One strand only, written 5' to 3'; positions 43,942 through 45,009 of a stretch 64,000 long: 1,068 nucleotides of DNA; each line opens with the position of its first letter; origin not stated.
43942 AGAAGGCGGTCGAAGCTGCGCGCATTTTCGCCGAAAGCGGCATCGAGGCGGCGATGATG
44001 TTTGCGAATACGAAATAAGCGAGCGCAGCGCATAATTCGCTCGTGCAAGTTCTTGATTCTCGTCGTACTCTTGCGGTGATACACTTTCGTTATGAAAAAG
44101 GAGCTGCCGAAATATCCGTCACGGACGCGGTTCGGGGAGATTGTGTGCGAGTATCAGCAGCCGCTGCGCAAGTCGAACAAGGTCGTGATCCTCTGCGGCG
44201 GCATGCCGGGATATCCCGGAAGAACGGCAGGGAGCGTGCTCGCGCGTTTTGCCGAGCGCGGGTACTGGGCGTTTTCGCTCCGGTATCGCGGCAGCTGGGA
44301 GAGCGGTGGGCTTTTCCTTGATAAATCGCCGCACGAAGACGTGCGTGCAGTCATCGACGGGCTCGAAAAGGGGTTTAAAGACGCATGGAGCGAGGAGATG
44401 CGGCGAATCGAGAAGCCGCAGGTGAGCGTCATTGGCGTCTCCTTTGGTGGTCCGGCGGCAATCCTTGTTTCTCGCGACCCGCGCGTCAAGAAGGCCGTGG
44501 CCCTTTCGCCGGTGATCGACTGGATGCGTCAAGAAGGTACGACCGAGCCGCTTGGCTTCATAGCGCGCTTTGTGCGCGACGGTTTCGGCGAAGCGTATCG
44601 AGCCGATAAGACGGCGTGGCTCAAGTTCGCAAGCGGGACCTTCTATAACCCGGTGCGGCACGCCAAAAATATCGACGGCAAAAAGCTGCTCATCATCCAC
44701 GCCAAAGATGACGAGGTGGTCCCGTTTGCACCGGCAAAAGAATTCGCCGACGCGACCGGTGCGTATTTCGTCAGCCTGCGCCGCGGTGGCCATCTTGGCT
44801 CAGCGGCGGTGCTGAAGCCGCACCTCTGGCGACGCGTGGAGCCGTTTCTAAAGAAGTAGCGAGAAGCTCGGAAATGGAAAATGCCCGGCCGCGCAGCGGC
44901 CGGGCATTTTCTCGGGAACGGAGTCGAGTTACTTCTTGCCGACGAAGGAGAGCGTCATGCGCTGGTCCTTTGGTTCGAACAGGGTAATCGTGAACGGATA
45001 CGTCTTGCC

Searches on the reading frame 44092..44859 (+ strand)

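Call 22: search_protein_families(library=pfam, proteins=[window:44092-44859:+], max_evalue=0.001)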
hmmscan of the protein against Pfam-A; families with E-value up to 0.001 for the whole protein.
window:44092-44859:+ (255 aa): 6 families
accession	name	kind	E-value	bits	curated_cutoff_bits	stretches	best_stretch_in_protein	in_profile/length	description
PF00326.27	Peptidase_S9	-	6.2e-10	39.4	22.6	1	51-221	8-169/213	Prolyl oligopeptidase family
PF12146.15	Hydrolase_4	-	4.4e-09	36.4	27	1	28-158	3-127/239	Serine aminopeptidase, S33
PF12697.13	Abhydrolase_6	-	1.6e-07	32.7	26.3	1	47-235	17-205/217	Alpha/beta hydrolase family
PF02129.25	Peptidase_S15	-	1e-06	29.1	23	1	45-147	46-135/262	X-Pro dipeptidyl-peptidase (S15 family)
PF06821.19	Ser_hydrolase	-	4.8e-05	23.8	22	1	200-239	119-158/172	Serine hydrolase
PF00561.26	Abhydrolase_1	-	0.00063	19.9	25.8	0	103-147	63-108/245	alpha/beta hydrolase fold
